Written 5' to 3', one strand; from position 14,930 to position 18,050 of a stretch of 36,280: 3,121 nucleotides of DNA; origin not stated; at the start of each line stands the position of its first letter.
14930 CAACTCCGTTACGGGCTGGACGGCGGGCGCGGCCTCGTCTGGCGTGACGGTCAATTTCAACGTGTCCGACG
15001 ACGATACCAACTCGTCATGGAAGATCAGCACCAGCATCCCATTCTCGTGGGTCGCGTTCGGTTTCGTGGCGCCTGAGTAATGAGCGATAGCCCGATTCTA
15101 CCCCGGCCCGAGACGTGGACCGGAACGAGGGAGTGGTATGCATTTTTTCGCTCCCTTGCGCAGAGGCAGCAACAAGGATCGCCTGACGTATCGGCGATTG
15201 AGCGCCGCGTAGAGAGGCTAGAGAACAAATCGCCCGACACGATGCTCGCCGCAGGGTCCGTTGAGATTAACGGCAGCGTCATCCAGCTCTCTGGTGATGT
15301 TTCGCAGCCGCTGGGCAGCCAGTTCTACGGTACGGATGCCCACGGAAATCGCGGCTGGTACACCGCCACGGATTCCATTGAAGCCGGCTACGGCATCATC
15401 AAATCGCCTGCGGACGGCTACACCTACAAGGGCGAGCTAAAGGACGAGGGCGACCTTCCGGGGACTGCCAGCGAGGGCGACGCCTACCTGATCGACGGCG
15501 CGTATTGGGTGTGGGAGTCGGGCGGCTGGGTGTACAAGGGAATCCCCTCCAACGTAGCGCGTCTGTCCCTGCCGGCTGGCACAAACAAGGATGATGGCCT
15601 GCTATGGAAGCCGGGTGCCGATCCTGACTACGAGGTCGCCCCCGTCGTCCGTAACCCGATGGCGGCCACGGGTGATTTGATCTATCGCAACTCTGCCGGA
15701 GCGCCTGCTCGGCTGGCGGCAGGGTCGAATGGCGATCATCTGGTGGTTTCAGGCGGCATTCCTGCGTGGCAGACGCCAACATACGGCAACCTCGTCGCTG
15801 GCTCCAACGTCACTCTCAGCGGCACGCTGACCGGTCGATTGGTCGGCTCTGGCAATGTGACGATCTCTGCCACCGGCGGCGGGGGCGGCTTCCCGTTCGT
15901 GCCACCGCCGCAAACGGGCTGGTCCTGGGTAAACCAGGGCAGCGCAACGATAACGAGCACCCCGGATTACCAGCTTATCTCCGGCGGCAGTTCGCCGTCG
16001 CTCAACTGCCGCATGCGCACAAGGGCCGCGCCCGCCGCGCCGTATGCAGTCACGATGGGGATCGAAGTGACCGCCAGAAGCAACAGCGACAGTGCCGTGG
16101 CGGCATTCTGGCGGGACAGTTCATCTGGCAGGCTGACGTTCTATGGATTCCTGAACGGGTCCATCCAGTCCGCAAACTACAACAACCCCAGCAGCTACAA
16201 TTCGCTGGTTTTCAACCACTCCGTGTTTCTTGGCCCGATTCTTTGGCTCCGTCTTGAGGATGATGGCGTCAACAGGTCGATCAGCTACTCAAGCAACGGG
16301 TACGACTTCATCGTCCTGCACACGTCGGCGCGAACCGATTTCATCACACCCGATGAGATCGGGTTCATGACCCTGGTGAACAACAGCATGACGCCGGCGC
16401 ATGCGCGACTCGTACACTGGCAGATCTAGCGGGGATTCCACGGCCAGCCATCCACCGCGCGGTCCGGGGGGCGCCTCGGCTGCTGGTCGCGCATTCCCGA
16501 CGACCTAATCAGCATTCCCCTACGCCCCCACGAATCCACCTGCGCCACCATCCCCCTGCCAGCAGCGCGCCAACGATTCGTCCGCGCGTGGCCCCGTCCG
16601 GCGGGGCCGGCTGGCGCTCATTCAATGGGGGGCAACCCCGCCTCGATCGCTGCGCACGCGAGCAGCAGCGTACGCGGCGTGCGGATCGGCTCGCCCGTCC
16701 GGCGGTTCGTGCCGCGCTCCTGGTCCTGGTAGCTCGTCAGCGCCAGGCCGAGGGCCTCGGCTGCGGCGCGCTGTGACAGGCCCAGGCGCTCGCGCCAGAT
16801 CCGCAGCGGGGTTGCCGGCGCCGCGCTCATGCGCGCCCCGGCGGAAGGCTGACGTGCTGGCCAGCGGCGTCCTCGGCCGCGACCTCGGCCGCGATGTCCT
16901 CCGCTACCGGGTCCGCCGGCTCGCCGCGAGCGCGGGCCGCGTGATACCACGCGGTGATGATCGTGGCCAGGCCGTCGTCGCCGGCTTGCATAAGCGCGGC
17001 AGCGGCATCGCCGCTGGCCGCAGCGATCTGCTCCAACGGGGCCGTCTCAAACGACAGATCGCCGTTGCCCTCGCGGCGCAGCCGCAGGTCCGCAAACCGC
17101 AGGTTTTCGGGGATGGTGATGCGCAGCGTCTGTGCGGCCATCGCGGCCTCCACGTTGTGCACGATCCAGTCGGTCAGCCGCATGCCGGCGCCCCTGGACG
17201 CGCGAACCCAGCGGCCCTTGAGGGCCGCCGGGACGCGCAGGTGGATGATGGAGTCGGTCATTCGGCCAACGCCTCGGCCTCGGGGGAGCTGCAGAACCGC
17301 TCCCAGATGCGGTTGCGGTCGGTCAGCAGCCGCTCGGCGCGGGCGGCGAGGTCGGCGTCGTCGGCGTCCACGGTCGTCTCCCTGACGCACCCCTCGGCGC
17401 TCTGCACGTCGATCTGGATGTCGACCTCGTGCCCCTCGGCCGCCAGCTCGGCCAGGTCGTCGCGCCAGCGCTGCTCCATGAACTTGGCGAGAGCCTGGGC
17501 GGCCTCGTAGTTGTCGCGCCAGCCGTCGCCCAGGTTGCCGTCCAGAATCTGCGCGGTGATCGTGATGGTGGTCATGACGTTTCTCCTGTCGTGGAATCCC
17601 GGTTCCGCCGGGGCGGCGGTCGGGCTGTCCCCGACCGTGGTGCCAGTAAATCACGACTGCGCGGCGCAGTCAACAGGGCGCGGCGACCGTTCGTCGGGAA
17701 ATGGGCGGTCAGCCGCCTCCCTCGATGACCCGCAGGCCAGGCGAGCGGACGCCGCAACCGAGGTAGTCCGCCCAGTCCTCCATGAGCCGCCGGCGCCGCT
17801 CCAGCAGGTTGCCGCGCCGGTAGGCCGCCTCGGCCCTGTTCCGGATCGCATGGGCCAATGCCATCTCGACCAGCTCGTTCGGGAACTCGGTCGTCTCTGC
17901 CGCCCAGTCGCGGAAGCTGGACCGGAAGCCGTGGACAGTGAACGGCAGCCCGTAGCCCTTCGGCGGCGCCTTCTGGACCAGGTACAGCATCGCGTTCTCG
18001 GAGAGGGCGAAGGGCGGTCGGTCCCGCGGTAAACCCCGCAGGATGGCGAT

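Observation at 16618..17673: Autonomous three-gene cassette (acidic protein, RHH-like protein, XRE HTH) with its own operator-controlled promoter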

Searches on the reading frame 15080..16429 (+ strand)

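Call 3: search_protein_families(library=pfam, proteins=[window:15080-16429:+], max_evalue=1)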
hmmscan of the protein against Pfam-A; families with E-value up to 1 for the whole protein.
window:15080-16429:+ (449 aa): 0 families

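Call 4: search_protein_families(library=phrogs, proteins=[window:15080-16429:+], max_evalue=1)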
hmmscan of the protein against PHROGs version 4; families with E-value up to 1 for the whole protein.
window:15080-16429:+ (449 aa): 6 families
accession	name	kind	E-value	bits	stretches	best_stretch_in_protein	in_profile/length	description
phrog_19068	-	unknown function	1e-16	62.2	1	274-448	79-265/267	-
phrog_13666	-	unknown function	0.0012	19.6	1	112-158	9-55/145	-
phrog_35690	-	unknown function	0.0017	19.3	1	108-154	71-117/156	-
phrog_35286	-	unknown function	0.0019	17.7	1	112-154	171-213/750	-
phrog_5225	-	unknown function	0.24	12.8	1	9-49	16-64/92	-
phrog_22140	-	unknown function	0.43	11.1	1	120-152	67-100/230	-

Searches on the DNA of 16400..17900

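Call 37: search_rna_families(source=window, start=16400, end=17900, threshold=evalue, max_evalue=10)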
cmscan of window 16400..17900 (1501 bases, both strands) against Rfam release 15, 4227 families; matches with E-value up to 10: 5.
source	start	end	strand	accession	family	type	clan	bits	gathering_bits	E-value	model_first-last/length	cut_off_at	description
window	16717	16774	+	RF01665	P13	Gene; sRNA;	-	19.3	70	4.6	1-76/76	no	Pseudomonas sRNA P13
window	16917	17017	+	RF03006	M23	Gene; sRNA;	-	15.9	41.2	8.4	1-53/53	no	M23 RNA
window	17380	17435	-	RF01793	ffh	Gene; sRNA;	-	15.4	35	9.6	1-52/52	no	ffh sRNA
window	17285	17331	-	RF02712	EBER2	Gene; sRNA;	-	13.7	200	3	21-64/173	no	Epstein-Barr virus EBER2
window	17204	17315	-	RF01754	radC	Cis-reg;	-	13.4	40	9.3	1-149/149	no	radC RNA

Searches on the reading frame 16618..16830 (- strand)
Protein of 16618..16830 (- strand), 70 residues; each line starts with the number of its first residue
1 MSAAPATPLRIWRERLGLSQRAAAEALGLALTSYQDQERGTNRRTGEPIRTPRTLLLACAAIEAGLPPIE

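Call 3: search_protein_families(library=pfam, proteins=[window:16618-16830:-], max_evalue=1)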
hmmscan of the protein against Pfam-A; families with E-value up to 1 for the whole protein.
window:16618-16830:- (70 aa): 4 families
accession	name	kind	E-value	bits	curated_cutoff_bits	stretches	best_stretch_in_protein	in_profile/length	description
PF13560.12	HTH_31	-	1.6e-05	25.6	27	1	9-51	6-43/64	Helix-turn-helix domain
PF01381.28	HTH_3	-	4.5e-05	23.8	23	1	9-41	1-33/55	Helix-turn-helix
PF20432.4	Xre-like-HTH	-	0.068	13.9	25.8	1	2-39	8-44/63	Antitoxin Xre-like helix-turn-helix domain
PF15731.11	MqsA_antitoxin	-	0.23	12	30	1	11-44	76-109/131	Antitoxin component of bacterial toxin-antitoxin system, MqsA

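Call 4: search_protein_families(library=phrogs, proteins=[window:16618-16830:-], max_evalue=1)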
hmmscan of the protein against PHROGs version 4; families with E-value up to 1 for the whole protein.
window:16618-16830:- (70 aa): 9 families
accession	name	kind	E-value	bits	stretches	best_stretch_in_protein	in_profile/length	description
phrog_6962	-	unknown function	2.3e-07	32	1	9-45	6-42/73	-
phrog_7241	-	transcription regulation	1.5e-06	29.3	1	7-44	64-99/122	transcriptional regulator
phrog_955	-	DNA, RNA and nucleotide metabolism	0.00033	21.4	1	9-42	29-62/142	HTH DNA binding protein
phrog_2328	-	transcription regulation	0.00073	20.3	1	9-43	20-54/128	transcriptional repressor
phrog_8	-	transcription regulation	0.0011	19.5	1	10-44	165-196/346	transcriptional regulator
phrog_2104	-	unknown function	0.0052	18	1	6-46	41-81/103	-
phrog_3865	-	unknown function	0.01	17.1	1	9-31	16-38/74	-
phrog_14076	-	transcription regulation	0.011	17.2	1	8-65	17-70/86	transcriptional regulator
phrog_8898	-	unknown function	0.012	16.3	1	10-44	7-40/70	-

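Call 9: search_protein_families(library=ncbifam, proteins=[window:16618-16830:-], max_evalue=1)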
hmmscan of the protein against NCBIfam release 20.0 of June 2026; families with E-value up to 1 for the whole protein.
window:16618-16830:- (70 aa): 7 families
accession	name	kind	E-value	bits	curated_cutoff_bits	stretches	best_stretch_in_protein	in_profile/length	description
NF041951.1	phage_RstR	subfamily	0.0031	17.7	80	1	9-44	7-42/108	RstR family transcriptional repressor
NF008109.0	PRK10856.1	equivalog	0.0077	16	208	1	5-40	15-50/334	cytoskeleton protein RodZ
TIGR03830.1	CxxCG_CxxCG_HTH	subfamily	0.023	14.5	61.8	1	9-42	70-103/127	type II TA system antitoxin MqsA family protein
TIGR03070.1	couple_hipB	subfamily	0.06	13.3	71.65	1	9-42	7-40/58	type II toxin-antitoxin system Y4mF family antitoxin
NF007257.0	PRK09706.1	subfamily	0.099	12.4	101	1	9-49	10-50/135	transcriptional repressor DicA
NF007408.0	PRK09943.1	equivalog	0.14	11.7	211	1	4-32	7-35/185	HTH-type transcriptional regulator PuuR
NF040522.1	VC1465_fam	subfamily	0.16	12.1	70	1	12-43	4-35/111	VC1465 family Xer recombination activation factor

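Call 10: search_protein_families(library=padloc, proteins=[window:16618-16830:-], max_evalue=1)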
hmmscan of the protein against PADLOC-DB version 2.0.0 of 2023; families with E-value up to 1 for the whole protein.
window:16618-16830:- (70 aa): 2 families
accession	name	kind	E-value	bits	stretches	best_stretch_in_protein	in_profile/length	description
PDLC03665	Control_protein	-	0.011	14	1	10-41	14-46/77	control protein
PDLC04142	capH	-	0.04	13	1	8-45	10-47/103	capH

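Call 19: search_solved_structures(query=window:16618-16830:-, max_evalue=1)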
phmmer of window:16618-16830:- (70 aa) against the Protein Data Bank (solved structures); distinct sequences matched with E-value up to 1: 2.
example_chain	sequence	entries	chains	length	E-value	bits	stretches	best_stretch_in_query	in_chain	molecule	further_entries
8tac_A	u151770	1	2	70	0.055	17.3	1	11-50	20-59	DBP48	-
7xi5_A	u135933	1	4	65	0.4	14.6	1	3-43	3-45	Transcriptional regulator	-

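Call 70: list_cluster_members(proteins=[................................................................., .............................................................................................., P0046, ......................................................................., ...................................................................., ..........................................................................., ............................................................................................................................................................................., window:16618-16830:-, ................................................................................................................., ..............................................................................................])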
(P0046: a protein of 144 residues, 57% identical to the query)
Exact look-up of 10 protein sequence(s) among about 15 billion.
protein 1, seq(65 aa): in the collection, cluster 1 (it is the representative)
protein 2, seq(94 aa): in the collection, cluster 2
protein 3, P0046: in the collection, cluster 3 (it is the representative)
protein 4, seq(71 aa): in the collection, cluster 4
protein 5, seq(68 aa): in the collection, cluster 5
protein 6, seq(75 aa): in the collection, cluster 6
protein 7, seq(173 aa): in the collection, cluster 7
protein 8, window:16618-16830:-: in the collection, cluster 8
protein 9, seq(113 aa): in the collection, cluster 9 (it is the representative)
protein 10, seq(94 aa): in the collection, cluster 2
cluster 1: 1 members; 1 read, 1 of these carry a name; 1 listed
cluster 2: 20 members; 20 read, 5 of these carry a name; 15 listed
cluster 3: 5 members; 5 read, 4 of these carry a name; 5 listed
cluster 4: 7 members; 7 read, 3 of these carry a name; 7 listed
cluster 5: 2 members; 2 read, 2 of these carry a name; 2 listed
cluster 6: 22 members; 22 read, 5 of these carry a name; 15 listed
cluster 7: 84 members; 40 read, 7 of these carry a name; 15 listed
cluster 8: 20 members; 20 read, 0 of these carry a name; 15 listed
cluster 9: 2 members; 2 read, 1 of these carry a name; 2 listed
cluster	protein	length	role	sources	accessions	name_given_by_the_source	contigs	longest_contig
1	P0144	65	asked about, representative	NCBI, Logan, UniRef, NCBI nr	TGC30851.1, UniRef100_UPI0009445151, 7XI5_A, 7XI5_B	transcriptional regulator [Pseudomonas citronellolis] | Transcriptional regulator n=1 Tax=Pseudomonas citronellolis TaxID=53408 ...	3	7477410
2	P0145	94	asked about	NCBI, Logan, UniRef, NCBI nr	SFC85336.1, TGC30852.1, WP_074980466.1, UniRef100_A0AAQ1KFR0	hypothetical protein SAMN05216577_111129 [Pseudomonas citronellolis] | Uncharacterized protein n=1 Tax=Pseudomonas citronellolis TaxID=53408 ... | hypothetical protein [Pseudomonas citronellolis]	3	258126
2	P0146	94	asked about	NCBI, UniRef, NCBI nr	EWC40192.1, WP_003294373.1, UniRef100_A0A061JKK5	hypothetical protein [Stutzerimonas stutzeri] | Uncharacterized protein n=1 Tax=Stutzerimonas stutzeri KOS6 TaxID=1218352 ...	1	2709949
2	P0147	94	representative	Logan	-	-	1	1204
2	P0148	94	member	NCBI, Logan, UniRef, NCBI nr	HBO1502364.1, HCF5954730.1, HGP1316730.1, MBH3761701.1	hypothetical protein ACM71F_28890 [Pseudomonas aeruginosa] | hypothetical protein n=1 Tax=Pseudomonas aeruginosa TaxID=287 RepID=UPI001A2803F1 | hypothetical protein [Pseudomonas aeruginosa]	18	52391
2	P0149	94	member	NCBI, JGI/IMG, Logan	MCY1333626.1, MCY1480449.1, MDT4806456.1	hypothetical protein D9M68_139130 [compost metagenome]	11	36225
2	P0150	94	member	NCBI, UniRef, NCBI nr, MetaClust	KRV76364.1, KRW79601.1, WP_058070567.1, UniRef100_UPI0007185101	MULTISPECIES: hypothetical protein [Pseudomonas] | hypothetical protein n=1 Tax=Pseudomonas TaxID=286 RepID=UPI0007185101 | status=active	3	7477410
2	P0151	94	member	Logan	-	-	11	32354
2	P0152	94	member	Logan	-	-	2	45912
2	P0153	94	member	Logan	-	-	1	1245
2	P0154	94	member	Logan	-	-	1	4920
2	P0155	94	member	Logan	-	-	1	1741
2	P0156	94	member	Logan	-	-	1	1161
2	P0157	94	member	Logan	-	-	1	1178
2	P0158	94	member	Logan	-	-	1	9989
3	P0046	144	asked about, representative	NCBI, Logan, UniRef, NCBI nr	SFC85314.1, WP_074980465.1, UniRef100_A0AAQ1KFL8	hypothetical protein SAMN05216577_111128 [Pseudomonas citronellolis] | Uncharacterized protein n=1 Tax=Pseudomonas citronellolis TaxID=53408 ... | hypothetical protein [Pseudomonas citronellolis]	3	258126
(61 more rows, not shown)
